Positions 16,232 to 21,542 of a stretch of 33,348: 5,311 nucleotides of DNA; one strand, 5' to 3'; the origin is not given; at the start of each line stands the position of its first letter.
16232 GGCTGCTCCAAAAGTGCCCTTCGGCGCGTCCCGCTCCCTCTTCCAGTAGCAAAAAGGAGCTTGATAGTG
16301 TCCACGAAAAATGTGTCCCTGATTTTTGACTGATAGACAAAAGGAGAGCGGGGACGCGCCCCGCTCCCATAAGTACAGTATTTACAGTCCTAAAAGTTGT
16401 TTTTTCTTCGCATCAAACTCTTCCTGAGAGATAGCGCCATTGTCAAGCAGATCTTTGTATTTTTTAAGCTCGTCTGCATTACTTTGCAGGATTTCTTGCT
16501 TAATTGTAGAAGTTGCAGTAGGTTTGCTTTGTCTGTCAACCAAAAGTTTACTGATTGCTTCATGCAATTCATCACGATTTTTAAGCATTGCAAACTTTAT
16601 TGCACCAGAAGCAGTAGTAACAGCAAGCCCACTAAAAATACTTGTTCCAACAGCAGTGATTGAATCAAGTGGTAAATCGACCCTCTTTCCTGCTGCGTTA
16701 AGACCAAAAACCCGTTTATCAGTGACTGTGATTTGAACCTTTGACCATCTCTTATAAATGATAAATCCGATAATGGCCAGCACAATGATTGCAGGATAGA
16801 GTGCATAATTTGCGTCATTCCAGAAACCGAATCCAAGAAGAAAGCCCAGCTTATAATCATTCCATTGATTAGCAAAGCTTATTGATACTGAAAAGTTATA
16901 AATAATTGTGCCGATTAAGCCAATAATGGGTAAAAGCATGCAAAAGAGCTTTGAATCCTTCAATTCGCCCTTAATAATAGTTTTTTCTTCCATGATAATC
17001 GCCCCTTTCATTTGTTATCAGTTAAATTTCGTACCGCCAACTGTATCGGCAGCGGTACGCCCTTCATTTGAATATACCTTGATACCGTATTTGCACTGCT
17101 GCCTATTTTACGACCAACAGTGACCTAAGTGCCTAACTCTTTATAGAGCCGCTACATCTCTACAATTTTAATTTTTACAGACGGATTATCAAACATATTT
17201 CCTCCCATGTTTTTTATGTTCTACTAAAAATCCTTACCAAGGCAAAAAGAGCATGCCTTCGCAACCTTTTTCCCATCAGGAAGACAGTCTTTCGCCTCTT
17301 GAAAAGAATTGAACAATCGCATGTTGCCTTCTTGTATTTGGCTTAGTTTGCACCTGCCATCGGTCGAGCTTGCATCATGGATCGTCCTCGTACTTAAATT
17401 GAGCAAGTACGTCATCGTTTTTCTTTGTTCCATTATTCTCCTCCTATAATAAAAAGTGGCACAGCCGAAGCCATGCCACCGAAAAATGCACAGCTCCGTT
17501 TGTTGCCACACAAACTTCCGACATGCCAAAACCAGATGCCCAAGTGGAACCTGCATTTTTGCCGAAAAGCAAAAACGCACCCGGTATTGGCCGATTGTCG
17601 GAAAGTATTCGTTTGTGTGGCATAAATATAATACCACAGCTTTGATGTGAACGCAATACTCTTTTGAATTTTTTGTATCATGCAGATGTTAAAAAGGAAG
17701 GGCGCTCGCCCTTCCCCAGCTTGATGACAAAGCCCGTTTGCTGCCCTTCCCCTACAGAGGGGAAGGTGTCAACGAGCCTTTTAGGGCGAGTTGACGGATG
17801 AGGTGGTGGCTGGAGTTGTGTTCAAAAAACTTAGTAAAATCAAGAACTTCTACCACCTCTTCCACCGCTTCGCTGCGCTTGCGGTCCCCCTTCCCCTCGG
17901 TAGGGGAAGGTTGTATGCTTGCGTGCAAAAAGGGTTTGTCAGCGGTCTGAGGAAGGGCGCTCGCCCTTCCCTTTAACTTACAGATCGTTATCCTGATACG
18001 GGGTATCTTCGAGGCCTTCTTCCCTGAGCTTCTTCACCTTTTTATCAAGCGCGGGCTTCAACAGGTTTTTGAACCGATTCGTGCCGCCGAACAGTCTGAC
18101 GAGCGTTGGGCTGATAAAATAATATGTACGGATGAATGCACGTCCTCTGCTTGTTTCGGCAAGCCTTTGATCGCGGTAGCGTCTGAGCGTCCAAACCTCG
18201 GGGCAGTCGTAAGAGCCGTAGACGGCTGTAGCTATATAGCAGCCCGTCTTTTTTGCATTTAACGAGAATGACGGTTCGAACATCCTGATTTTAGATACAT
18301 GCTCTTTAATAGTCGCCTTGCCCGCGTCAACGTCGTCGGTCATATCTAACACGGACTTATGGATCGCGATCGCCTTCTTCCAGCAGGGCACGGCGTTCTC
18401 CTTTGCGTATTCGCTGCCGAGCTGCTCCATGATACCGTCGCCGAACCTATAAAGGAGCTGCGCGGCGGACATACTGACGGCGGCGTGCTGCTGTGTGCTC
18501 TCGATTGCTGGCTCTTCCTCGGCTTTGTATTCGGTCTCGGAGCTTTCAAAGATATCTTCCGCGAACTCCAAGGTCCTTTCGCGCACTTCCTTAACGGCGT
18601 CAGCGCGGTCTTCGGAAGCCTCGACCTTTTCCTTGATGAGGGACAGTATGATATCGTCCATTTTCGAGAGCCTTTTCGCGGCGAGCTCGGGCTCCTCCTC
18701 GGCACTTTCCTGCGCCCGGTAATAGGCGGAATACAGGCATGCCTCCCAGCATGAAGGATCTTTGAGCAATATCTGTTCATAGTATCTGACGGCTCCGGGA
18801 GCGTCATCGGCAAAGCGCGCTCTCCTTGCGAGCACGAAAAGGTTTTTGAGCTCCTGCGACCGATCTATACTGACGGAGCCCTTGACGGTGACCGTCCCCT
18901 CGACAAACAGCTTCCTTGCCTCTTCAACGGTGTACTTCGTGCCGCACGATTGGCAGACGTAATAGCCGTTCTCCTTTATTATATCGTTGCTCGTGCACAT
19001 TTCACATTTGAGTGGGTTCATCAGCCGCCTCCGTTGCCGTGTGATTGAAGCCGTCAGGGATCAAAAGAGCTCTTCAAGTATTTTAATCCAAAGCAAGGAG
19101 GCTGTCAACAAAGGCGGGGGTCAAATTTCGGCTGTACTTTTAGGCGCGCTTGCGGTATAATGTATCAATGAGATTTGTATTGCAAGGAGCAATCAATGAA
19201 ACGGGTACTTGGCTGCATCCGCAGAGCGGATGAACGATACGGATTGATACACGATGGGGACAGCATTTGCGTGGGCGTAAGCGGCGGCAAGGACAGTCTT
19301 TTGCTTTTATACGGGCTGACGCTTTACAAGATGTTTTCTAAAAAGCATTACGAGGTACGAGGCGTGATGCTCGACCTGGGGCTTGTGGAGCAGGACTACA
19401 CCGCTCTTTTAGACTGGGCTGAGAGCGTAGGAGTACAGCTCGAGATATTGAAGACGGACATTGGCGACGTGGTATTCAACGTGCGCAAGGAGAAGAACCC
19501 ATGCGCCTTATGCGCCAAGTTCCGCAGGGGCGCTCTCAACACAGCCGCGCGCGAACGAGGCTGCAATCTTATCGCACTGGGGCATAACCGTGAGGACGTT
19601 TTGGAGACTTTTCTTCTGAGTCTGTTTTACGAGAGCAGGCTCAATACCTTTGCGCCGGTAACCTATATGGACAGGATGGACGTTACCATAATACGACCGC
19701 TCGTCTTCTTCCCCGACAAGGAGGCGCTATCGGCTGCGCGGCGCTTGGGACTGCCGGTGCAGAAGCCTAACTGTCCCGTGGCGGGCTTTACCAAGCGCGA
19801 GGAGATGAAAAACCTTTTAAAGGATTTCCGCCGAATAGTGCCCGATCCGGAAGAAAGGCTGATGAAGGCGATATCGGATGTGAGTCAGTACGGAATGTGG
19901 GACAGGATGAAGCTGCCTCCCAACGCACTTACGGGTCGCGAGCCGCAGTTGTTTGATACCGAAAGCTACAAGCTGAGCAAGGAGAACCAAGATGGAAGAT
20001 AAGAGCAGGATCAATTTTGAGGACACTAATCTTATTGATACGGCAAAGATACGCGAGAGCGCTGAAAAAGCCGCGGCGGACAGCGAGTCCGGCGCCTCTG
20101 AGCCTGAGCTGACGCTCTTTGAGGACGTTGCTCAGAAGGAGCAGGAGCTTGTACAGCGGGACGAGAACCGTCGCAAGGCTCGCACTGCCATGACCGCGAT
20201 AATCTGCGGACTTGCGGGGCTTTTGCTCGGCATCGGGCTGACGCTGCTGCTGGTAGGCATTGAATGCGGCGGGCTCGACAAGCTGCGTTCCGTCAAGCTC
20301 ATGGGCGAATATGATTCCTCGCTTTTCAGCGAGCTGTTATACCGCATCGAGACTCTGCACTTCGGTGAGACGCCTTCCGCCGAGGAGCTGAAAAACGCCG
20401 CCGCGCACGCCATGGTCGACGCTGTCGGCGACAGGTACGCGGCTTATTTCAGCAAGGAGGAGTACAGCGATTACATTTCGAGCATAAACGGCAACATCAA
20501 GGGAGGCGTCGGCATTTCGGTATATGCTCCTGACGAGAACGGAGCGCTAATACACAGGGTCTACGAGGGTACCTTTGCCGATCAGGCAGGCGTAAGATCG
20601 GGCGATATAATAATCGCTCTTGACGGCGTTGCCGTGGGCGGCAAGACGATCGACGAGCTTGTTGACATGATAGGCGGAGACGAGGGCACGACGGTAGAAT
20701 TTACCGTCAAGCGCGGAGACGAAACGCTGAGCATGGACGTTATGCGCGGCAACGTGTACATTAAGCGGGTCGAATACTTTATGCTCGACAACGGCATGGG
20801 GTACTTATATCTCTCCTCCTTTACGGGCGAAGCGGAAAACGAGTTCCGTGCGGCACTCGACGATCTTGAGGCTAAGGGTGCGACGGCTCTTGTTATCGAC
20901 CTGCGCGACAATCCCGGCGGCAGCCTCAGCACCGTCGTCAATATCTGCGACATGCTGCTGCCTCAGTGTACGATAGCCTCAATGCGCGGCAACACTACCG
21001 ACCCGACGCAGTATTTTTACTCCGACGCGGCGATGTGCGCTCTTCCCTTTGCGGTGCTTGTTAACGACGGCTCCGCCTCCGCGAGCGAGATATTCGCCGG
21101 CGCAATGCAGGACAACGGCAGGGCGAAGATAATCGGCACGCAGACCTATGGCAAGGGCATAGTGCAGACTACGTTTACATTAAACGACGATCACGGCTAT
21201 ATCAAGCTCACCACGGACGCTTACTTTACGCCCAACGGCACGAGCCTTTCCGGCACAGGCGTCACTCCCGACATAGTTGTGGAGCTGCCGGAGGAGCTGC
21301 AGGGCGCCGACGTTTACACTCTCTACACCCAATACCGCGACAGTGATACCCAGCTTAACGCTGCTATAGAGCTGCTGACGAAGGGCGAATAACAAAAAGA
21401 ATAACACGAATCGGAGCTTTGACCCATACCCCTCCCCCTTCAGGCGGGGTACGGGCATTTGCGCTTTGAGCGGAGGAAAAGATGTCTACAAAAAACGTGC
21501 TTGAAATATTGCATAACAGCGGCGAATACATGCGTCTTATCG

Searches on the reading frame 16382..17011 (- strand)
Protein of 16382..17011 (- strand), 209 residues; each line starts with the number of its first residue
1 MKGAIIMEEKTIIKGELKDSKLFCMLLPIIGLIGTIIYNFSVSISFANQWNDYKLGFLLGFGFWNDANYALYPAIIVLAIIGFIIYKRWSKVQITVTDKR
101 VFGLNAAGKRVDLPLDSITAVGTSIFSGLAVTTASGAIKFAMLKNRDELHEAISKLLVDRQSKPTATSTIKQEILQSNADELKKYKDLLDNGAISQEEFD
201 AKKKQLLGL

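Call 38: search_protein_families(library=pfam, proteins=[window:16382-17011:-], max_evalue=0.001)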
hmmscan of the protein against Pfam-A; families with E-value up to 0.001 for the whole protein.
window:16382-17011:- (209 aa): 1 family
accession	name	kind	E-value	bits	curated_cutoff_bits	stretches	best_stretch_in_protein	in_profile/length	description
PF09851.14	SHOCT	-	9.5e-11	41.5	27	1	180-207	1-28/28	Short C-terminal domain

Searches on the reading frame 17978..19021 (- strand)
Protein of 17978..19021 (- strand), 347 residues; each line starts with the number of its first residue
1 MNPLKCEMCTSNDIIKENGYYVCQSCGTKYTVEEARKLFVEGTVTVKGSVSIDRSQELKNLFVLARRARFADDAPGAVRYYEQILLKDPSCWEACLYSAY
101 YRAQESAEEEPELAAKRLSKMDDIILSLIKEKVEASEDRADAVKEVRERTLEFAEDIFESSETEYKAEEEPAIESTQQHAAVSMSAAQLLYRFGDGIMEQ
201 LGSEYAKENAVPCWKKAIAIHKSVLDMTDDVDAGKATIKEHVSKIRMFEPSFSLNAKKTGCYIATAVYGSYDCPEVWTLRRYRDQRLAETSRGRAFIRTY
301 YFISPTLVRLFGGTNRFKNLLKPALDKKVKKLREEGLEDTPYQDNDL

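Call 38: search_protein_families(library=pfam, proteins=[window:17978-19021:-], max_evalue=0.001)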
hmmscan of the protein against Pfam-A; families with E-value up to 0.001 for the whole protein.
window:17978-19021:- (347 aa): 1 family
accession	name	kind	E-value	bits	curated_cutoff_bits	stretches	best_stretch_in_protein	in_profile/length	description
PF08792.16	A2L_zn_ribbon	-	1.5e-05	24.9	22.9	1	1-30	1-31/33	A2L zinc ribbon domain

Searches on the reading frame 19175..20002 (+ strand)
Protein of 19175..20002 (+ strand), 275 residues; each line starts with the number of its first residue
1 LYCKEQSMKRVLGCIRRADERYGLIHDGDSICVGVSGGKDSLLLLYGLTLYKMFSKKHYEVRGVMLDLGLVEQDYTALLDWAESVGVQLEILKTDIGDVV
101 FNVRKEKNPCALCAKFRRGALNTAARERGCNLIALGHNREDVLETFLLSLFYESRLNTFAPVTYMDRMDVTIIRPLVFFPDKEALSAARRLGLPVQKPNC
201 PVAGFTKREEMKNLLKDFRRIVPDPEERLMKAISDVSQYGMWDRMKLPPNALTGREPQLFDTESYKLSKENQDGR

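Call 38: search_protein_families(library=pfam, proteins=[window:19175-20002:+], max_evalue=0.001)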
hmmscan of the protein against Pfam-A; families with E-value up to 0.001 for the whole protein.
window:19175-20002:+ (275 aa): 1 family
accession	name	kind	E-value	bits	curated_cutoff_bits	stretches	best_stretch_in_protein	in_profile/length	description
PF01171.26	ATP_bind_3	-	1.7e-15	57.7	27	1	31-189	2-157/182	PP-loop family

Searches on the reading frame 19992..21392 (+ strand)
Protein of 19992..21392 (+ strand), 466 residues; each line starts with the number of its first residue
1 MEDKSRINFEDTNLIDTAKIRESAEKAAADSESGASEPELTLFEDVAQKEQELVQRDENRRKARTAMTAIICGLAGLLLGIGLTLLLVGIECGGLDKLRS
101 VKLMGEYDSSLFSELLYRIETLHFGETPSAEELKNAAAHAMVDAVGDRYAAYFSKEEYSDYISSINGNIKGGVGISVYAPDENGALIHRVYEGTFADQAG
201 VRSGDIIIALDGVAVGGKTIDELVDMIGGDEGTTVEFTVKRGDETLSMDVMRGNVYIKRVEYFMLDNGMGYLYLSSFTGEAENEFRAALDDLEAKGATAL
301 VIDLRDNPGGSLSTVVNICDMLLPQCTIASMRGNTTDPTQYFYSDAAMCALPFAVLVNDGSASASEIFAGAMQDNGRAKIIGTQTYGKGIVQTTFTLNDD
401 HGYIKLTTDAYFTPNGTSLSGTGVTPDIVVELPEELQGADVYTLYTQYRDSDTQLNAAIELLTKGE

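Call 6: search_protein_families(library=pfam, proteins=[window:19992-21392:+])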
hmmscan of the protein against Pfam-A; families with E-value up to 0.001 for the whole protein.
window:19992-21392:+ (466 aa): 4 families
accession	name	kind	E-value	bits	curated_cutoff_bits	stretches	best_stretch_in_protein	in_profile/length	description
PF03572.23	Peptidase_S41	-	2.5e-51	174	24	1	269-430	2-165/165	Peptidase family S41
PF17820.7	PDZ_6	-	2.6e-11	43.5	27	1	188-241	3-54/54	PDZ domain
PF13180.12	PDZ_2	-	1.4e-09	38.5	27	1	173-250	3-78/80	PDZ domain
PF00595.29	PDZ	-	6.3e-07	30.1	23.2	1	167-239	6-80/81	PDZ domain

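Call 14: find_encoding_contigs(protein=window:19992-21392:+, flank=10000, max_places=10)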
Protein window:19992-21392:+ (466 aa): no gene with exactly this product is on record in the collection.
